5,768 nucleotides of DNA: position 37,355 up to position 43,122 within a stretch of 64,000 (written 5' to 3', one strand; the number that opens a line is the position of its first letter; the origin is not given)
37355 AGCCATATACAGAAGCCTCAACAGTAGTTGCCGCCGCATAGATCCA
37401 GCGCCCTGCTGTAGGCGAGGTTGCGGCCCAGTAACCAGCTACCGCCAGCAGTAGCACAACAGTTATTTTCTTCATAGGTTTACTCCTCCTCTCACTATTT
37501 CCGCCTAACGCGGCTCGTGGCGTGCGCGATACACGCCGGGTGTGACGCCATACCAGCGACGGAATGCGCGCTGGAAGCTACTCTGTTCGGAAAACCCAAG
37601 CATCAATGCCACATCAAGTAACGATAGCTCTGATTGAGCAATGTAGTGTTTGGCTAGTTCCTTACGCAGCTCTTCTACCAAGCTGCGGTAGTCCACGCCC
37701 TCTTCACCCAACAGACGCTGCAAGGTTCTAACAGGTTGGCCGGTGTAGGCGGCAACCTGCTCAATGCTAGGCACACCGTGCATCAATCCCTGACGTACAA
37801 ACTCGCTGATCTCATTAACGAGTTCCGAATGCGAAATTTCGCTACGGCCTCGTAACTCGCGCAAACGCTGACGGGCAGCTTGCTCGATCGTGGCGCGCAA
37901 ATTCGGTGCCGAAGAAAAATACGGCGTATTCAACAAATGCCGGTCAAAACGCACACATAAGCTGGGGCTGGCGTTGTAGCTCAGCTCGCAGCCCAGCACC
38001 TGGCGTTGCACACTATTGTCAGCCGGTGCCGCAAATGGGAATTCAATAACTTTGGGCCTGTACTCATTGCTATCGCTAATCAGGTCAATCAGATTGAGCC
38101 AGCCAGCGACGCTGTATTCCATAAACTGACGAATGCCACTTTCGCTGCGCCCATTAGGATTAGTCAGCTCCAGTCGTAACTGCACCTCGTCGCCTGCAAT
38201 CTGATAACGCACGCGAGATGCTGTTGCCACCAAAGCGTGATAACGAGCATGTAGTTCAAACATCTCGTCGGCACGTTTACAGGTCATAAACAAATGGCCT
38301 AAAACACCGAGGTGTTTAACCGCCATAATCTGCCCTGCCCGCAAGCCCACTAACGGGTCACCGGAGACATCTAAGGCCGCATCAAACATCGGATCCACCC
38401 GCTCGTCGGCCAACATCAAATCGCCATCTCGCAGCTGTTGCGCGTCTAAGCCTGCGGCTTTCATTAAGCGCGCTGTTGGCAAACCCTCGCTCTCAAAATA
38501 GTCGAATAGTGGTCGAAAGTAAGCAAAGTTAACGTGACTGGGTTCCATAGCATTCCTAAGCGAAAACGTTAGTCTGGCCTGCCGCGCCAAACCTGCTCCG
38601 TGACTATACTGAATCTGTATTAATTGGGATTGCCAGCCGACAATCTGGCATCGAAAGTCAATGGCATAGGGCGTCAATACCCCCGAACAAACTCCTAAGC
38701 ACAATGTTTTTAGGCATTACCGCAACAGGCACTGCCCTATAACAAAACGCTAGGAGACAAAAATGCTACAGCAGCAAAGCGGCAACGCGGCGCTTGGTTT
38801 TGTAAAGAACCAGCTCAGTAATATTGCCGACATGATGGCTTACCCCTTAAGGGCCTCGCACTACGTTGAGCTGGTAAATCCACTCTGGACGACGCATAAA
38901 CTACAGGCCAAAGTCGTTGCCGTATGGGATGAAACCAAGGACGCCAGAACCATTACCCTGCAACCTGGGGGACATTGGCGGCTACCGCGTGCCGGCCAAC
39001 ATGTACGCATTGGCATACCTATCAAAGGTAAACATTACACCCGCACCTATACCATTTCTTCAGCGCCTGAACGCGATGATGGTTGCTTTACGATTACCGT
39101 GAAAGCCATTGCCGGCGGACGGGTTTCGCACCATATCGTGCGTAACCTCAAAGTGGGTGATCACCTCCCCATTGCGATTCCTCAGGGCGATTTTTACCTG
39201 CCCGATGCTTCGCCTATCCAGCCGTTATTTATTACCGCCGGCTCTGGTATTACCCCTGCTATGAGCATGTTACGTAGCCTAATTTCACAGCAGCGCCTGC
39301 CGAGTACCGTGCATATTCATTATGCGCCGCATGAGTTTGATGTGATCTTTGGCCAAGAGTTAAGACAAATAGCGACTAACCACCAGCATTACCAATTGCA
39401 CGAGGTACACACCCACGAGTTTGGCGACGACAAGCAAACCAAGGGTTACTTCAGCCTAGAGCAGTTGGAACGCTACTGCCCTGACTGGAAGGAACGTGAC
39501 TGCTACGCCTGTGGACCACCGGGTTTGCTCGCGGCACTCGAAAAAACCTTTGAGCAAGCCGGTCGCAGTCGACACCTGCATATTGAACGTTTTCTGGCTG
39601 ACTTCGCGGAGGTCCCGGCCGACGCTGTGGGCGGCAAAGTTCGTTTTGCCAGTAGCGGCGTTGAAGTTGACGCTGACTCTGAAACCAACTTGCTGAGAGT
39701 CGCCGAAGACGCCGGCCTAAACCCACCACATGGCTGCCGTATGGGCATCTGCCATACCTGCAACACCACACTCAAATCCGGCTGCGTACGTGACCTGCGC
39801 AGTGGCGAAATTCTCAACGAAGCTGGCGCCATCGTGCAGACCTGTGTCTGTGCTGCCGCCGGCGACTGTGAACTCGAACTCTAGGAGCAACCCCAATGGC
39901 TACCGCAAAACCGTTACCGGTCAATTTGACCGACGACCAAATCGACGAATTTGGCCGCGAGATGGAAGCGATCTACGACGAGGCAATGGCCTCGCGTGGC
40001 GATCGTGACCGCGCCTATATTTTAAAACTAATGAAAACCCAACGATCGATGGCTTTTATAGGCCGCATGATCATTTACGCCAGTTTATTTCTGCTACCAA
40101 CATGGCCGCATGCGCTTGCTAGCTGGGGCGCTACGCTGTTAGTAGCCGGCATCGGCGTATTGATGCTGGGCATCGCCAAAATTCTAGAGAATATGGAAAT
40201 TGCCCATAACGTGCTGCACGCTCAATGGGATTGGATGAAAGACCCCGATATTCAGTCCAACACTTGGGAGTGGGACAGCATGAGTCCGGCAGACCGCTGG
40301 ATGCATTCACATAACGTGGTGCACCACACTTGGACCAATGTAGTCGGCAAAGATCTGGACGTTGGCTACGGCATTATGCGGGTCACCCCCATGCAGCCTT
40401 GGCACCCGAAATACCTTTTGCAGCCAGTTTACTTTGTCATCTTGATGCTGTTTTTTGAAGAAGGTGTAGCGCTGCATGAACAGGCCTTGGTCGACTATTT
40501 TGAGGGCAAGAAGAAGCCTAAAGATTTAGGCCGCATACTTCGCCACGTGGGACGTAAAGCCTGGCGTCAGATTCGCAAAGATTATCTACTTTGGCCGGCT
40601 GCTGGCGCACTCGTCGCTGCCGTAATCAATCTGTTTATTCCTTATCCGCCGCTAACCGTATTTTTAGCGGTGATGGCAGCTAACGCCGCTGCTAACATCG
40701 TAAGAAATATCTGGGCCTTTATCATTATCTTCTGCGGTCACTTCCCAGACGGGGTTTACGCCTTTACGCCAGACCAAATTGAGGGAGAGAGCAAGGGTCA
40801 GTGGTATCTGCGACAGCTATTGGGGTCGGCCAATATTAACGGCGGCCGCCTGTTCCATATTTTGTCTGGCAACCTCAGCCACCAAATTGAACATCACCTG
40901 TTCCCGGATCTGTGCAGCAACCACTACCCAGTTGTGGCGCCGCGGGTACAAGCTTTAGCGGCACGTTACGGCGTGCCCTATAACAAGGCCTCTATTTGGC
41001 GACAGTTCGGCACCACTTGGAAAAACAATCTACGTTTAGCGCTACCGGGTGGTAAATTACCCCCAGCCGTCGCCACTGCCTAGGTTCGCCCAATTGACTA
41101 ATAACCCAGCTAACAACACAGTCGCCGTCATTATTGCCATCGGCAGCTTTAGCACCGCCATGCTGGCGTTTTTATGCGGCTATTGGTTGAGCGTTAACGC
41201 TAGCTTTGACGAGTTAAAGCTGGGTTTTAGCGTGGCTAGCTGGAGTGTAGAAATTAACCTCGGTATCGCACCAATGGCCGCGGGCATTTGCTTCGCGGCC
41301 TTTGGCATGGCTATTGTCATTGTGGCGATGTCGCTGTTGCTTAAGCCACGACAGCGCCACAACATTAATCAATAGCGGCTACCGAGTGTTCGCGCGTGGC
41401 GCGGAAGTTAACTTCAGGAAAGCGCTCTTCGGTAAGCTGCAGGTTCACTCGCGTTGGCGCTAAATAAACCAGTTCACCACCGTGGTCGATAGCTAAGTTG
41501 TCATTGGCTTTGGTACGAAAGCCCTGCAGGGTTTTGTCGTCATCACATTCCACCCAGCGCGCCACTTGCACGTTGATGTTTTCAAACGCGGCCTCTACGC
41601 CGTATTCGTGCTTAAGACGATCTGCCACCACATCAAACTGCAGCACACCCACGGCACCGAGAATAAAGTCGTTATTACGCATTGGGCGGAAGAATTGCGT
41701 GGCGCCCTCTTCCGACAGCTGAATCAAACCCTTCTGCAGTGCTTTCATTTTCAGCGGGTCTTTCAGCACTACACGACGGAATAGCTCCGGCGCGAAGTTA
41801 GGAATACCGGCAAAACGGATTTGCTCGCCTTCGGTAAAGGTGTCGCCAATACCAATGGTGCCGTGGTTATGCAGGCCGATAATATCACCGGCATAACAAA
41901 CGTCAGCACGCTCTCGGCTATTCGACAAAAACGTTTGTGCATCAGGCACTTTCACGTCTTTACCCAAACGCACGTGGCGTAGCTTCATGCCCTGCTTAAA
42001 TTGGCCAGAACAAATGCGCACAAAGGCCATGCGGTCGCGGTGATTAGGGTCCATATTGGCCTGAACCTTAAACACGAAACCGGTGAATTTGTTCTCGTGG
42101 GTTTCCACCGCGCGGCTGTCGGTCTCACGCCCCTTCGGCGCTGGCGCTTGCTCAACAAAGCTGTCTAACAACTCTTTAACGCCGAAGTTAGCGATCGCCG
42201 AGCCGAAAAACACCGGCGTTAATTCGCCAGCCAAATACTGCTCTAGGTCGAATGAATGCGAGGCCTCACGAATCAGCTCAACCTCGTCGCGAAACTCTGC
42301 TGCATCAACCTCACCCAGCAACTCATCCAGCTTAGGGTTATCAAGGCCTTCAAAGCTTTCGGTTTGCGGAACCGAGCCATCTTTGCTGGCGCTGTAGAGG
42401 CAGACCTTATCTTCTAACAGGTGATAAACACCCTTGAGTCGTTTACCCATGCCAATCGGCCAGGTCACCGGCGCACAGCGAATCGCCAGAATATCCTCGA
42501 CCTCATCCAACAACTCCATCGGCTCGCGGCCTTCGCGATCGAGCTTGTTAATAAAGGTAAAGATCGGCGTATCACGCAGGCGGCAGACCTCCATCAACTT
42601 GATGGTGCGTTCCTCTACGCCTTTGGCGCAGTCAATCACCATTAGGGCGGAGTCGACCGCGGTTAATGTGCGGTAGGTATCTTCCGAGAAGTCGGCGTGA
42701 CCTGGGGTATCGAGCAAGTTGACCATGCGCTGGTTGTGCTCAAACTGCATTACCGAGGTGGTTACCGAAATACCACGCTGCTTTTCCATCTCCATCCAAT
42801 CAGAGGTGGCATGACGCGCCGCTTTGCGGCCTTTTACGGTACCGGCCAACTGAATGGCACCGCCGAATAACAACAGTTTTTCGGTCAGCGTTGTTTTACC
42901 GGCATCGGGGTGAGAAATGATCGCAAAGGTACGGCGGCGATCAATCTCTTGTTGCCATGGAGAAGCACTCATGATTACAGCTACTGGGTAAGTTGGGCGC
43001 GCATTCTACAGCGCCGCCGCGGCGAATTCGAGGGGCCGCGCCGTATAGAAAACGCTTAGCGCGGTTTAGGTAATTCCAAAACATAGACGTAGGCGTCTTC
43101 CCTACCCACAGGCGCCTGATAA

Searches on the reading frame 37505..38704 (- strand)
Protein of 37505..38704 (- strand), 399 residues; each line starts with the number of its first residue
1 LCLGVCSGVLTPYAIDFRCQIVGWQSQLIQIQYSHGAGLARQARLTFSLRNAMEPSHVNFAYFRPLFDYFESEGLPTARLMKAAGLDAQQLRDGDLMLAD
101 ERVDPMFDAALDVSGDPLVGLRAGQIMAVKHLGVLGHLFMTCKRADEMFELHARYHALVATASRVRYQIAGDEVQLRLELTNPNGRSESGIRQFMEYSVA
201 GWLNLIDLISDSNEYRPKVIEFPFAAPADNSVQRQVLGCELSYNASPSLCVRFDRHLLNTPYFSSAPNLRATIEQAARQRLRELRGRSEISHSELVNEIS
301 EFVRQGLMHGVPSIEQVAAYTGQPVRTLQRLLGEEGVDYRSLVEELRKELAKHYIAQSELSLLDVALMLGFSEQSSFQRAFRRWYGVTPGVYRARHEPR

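Call 44: search_protein_families(library=pfam, proteins=[window:37505-38704:-], max_evalue=0.00001)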
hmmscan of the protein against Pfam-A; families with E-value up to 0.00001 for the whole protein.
window:37505-38704:- (399 aa): 3 families
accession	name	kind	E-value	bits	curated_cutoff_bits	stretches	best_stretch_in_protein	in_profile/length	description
PF12625.12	Arabinose_bd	-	3.1e-29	102.8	27.6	1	74-261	1-184/185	Arabinose-binding domain of AraC transcription regulator, N-term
PF12833.13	HTH_18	-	3.6e-18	66.1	33.6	1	318-395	2-80/80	Helix-turn-helix domain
PF00165.29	HTH_AraC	-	1.1e-08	35.5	26.6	1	356-393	2-41/42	Bacterial regulatory helix-turn-helix proteins, AraC family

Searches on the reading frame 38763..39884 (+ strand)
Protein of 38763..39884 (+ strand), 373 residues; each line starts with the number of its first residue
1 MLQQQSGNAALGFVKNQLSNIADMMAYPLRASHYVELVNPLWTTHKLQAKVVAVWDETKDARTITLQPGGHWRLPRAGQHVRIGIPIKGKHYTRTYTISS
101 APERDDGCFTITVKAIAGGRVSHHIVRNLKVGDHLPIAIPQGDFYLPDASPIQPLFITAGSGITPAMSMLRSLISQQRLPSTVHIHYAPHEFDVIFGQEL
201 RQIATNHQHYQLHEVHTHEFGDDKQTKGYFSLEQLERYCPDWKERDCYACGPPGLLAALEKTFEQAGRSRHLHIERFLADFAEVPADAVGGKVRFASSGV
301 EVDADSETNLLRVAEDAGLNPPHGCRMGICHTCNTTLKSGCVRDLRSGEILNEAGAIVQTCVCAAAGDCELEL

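Call 57: search_protein_families(library=pfam, proteins=[window:38763-39884:+], max_evalue=0.00001)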
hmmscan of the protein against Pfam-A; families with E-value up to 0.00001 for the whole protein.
window:38763-39884:+ (373 aa): 3 families
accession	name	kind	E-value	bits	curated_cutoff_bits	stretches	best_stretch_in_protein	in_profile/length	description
PF00175.26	NAD_binding_1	-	7.5e-13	49.5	22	1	156-259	1-107/109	Oxidoreductase NAD-binding domain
PF00970.30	FAD_binding_6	-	1.6e-12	48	21.1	1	76-145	31-99/99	Oxidoreductase FAD-binding domain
PF00111.32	Fer2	-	4.1e-09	36.7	21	1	297-365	5-76/77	2Fe-2S iron-sulfur cluster binding domain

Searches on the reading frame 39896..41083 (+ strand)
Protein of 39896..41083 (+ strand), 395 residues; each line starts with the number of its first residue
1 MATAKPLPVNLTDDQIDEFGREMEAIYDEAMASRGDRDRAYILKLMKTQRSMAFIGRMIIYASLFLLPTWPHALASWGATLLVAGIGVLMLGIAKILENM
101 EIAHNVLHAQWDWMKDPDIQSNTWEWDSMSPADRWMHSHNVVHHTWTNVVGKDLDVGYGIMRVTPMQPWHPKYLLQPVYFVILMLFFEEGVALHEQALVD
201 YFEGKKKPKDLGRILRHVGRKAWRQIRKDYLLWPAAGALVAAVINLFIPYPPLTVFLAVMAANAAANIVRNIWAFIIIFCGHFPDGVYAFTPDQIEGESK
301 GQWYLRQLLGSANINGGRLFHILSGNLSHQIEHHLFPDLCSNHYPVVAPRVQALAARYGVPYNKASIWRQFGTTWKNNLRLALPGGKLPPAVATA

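Call 57: search_protein_families(library=pfam, proteins=[window:39896-41083:+], max_evalue=0.00001)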
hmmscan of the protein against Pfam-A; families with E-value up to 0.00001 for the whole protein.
window:39896-41083:+ (395 aa): 1 family
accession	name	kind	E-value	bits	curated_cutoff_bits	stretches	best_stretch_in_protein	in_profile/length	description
PF00487.30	FA_desaturase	-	1.3e-24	87.8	29.7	1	82-364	4-251/253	Fatty acid desaturase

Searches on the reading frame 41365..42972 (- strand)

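Call 57: search_protein_families(library=pfam, proteins=[window:41365-42972:-], max_evalue=0.00001)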
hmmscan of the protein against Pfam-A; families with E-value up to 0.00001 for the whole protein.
window:41365-42972:- (535 aa): 4 families
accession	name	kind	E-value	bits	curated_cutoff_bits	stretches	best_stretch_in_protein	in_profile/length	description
PF00009.33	GTP_EFTU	-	2.8e-51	174.2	26.5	1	12-277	2-187/188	Elongation factor Tu GTP binding domain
PF16658.11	RF3_C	-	1.6e-46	157.9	40.1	1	387-514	1-131/132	Class II release factor RF3, C-terminal domain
PF22042.2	EF-G_D2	-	7.3e-23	80.9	27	1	295-381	1-83/84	Elongation factor G domain 2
PF03144.31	GTP_EFTU_D2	-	9.8e-10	39.2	30.3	1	314-380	2-73/73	Elongation factor Tu domain 2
